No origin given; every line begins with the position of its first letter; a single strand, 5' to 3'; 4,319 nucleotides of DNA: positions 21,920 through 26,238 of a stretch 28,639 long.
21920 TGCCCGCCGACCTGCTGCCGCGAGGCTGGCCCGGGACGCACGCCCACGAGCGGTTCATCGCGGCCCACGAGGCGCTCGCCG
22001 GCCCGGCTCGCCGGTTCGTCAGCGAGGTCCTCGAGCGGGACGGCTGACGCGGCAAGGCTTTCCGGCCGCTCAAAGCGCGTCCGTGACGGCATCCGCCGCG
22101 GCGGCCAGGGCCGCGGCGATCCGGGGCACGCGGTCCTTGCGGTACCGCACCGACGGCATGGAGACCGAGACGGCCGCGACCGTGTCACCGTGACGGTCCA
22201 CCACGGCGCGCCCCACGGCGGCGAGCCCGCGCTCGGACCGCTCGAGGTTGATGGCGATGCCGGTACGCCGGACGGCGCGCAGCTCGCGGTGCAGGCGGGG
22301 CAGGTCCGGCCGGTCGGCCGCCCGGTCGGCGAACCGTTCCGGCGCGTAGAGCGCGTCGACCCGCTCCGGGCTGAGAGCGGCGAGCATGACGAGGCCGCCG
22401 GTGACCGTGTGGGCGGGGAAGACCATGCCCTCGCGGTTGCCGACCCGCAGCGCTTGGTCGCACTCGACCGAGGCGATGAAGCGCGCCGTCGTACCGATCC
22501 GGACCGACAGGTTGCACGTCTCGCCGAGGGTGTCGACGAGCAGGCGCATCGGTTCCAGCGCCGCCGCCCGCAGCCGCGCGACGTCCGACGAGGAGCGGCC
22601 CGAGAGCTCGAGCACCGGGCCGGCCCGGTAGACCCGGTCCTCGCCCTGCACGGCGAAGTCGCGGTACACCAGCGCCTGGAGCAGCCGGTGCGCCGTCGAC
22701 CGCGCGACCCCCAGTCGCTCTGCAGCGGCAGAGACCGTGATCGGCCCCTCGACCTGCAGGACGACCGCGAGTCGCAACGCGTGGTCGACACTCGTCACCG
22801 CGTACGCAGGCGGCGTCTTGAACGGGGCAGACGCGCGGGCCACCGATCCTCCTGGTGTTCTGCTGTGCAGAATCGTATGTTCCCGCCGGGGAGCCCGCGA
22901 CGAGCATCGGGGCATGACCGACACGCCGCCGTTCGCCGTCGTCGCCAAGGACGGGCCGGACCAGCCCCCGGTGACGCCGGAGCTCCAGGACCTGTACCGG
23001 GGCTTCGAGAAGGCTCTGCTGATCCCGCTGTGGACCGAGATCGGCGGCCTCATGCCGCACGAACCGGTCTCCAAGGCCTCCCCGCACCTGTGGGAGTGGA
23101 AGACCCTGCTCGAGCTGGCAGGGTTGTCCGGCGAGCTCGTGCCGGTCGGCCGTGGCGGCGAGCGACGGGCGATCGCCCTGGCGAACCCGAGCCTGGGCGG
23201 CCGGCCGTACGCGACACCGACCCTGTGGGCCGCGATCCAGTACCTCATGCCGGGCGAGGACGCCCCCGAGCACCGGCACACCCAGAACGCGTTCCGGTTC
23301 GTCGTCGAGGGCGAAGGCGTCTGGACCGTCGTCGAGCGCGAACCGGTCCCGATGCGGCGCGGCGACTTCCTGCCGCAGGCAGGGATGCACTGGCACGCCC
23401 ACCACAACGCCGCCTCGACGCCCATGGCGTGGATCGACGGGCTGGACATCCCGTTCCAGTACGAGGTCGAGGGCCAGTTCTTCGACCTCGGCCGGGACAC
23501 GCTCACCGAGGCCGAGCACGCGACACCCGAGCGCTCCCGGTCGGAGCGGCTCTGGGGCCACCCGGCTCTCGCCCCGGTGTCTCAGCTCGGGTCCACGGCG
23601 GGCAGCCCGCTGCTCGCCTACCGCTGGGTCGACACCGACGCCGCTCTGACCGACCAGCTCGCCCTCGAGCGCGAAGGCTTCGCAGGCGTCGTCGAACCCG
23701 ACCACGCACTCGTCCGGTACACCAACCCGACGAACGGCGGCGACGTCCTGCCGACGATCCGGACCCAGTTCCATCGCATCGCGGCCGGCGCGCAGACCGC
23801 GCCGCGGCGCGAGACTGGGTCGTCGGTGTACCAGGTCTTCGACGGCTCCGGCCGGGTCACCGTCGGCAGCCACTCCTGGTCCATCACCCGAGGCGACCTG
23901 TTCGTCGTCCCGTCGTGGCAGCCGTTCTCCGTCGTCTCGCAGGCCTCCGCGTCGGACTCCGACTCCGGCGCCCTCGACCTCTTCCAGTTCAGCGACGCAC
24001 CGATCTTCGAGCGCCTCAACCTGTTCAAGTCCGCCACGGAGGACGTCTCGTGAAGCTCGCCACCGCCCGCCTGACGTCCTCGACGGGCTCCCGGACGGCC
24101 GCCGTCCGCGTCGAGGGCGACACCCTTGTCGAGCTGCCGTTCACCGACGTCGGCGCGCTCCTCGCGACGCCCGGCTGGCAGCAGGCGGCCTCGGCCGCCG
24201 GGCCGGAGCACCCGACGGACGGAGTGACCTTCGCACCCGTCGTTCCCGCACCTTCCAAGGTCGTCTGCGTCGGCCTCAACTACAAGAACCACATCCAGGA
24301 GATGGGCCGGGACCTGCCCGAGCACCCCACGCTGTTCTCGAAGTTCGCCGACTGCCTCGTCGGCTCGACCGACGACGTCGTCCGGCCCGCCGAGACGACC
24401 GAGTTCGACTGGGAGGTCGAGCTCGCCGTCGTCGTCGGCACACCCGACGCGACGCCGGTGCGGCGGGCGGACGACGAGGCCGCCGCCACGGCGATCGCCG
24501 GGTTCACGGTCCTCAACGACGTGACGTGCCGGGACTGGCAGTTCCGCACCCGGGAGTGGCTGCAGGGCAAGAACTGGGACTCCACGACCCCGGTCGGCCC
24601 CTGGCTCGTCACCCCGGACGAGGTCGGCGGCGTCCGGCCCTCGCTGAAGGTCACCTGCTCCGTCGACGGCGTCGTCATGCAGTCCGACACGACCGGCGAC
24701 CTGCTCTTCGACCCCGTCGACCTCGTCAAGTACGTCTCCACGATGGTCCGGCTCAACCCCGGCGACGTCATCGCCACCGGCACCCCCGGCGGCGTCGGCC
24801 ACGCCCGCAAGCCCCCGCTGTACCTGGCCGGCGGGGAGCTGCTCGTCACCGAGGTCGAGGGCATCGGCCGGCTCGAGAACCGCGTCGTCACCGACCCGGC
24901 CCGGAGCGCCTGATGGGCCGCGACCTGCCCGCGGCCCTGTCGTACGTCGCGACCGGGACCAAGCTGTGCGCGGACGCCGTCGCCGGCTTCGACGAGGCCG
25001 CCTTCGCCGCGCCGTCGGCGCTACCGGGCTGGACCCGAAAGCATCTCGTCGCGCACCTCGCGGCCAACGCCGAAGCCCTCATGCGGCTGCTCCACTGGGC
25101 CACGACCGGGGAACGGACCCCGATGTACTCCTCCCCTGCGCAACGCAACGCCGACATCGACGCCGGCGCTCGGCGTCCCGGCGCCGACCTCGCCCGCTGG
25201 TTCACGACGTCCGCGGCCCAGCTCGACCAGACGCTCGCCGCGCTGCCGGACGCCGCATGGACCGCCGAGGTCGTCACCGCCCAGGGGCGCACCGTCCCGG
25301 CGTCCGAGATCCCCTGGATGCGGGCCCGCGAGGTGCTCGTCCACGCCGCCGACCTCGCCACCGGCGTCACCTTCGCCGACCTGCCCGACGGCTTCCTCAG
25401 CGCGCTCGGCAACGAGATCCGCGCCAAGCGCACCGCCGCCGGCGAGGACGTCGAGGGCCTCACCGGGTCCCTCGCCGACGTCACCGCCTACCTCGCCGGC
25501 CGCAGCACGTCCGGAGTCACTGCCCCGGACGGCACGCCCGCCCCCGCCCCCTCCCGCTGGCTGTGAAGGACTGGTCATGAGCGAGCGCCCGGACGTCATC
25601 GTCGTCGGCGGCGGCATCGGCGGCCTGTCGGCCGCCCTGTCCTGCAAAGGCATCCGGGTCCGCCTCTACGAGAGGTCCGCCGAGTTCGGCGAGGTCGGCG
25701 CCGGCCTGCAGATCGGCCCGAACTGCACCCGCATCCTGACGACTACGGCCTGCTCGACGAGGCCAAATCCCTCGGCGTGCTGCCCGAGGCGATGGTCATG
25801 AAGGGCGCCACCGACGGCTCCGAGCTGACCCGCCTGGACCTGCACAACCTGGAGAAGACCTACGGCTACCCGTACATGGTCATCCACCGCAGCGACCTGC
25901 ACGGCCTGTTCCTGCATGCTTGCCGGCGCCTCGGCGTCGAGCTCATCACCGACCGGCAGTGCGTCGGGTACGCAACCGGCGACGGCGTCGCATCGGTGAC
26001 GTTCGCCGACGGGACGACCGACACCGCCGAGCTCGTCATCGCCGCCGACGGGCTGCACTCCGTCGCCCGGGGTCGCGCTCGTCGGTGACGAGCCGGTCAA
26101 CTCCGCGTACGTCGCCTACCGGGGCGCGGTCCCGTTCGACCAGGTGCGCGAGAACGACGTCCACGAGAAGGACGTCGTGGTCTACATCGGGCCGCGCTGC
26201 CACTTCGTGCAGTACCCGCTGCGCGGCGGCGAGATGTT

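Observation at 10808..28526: Integrase-less, Rep-bearing catabolic element at tRNA-Phe: a candidate satellite-like mobile element class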

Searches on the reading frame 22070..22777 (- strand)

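Call 15: search_protein_families(library=pfam, proteins=[window:22070-22777:-], max_evalue=0.01)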
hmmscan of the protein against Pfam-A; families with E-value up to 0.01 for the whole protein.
window:22070-22777:- (235 aa): 9 families
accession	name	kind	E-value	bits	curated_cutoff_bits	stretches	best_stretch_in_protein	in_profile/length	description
PF01614.24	IclR_C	-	1.1e-30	106.9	24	1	67-231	7-172/174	Bacterial transcriptional regulator IclR C-terminal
PF09339.16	HTH_IclR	-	5.2e-09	36.2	22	1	10-44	16-50/52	IclR helix-turn-helix domain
PF25213.1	HVO_A0261_N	-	4.1e-05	23.8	35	1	10-52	22-63/86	HVO_A0261 N-terminal domain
PF12802.13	MarR_2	-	0.0002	21.9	27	1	5-44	13-52/61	MarR family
PF12840.13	HTH_20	-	0.00062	20.1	27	1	2-37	6-43/51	Helix-turn-helix domain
PF13384.12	HTH_23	-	0.00097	19.3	24.6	1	2-35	7-40/50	Homeodomain-like domain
PF01978.25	TrmB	-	0.0051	17.1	25.6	1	9-52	19-64/68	Sugar-specific transcriptional regulator TrmB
PF13412.12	HTH_24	-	0.0054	16.7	21.9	0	7-37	12-42/48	Winged helix-turn-helix DNA-binding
PF13404.12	HTH_AsnC-type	-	0.0058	16.9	27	0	6-34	11-39/42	AsnC-type helix-turn-helix domain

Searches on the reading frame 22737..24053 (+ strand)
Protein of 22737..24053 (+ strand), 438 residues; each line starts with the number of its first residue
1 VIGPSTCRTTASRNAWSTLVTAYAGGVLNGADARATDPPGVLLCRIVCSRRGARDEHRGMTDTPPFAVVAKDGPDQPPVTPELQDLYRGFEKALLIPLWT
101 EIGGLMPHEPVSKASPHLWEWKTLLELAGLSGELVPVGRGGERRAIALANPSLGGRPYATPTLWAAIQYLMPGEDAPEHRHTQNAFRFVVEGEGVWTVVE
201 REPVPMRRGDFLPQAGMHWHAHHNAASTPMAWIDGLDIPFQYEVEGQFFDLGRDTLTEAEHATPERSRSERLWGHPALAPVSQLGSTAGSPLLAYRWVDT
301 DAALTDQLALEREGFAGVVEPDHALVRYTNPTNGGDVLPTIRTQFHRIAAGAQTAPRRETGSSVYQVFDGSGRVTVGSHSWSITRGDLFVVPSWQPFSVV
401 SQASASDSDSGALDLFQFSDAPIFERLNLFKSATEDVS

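Call 15: search_protein_families(library=pfam, proteins=[window:22737-24053:+], max_evalue=0.01)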
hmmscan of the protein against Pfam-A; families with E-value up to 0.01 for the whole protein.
window:22737-24053:+ (438 aa): 5 families
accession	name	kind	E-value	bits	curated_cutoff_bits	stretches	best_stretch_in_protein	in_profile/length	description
PF07883.17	Cupin_2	-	4.8e-22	77.9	27.2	2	168-234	3-68/70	Cupin domain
PF02311.25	AraC_binding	-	0.00053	20.2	21.1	0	355-401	17-63/135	AraC-like ligand binding domain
PF05899.18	Cupin_3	-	0.002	18.2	23.5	0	366-395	30-60/74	EutQ-like cupin domain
PF11699.14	CENP-C_C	-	0.0039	17.8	29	1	362-400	34-72/85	Mif2/CENP-C like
PF12973.13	Cupin_7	-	0.0059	16.9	27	0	164-194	34-64/105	ChrR Cupin-like domain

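Call 32: search_protein_families(library=ncbifam, proteins=[window:22737-24053:+], max_evalue=0.001)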
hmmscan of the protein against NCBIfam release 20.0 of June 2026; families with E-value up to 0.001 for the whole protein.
window:22737-24053:+ (438 aa): 2 families
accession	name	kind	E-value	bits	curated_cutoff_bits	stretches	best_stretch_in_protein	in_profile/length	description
TIGR02272.1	gentisate_1_2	equivalog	3.2e-70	236.7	442.1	1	82-432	2-334/336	gentisate 1,2-dioxygenase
NF049978.1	AminoSalDhMabB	equivalog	8.9e-56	189.8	650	1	83-433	1-334/351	5-aminosalicylate 1,2-dioxygenase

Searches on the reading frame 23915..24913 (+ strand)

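Call 15: search_protein_families(library=pfam, proteins=[window:23915-24913:+], max_evalue=0.01)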
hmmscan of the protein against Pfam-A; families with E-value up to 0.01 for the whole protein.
window:23915-24913:+ (332 aa): 1 family
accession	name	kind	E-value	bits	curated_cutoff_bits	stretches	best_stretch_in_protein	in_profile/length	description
PF01557.24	FAA_hydrolase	-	1e-64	218.6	23.9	1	115-325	1-214/214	Fumarylacetoacetate (FAA) hydrolase C-terminal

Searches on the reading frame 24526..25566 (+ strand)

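Call 15: search_protein_families(library=pfam, proteins=[window:24526-25566:+], max_evalue=0.01)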
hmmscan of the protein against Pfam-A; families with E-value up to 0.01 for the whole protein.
window:24526-25566:+ (346 aa): 3 families
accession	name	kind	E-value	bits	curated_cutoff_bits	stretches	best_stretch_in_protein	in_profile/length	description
PF11716.13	MDMPI_N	-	4.5e-27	95.9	24.2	1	147-278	7-140/140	Mycothiol maleylpyruvate isomerase N-terminal domain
PF12867.12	DinB_2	-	1.6e-05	25.8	24.8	1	150-273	11-124/128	DinB superfamily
PF04978.18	MST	-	4.2e-05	24.5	27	1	149-273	14-136/149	Mycothiol-S-transferase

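Call 32: search_protein_families(library=ncbifam, proteins=[window:24526-25566:+], max_evalue=0.001)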
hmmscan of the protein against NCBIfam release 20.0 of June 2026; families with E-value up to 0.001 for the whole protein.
window:24526-25566:+ (346 aa): 3 families
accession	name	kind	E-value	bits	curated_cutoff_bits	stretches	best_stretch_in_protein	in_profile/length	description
TIGR03083.1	TIGR03083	domain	3.6e-28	99.3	50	1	145-341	6-185/202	maleylpyruvate isomerase family mycothiol-dependent enzyme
TIGR03086.1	TIGR03086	subfamily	2.6e-07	30.7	83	1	146-281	6-126/180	TIGR03086 family metal-binding protein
TIGR03084.1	TIGR03084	hypoth_equivalog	0.00014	21.6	247.95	1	145-277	11-142/253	TIGR03084 family metal-binding protein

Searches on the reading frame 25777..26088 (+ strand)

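Call 15: search_protein_families(library=pfam, proteins=[window:25777-26088:+], max_evalue=0.01)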
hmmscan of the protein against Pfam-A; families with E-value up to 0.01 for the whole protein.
window:25777-26088:+ (103 aa): 2 families
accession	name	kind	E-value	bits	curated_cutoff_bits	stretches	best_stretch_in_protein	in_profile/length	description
PF01266.30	DAO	-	0.0029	17.6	27.9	1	32-95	141-206/353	FAD dependent oxidoreductase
PF01494.25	FAD_binding_3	-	0.0097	15.6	22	0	17-99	80-165/349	FAD binding domain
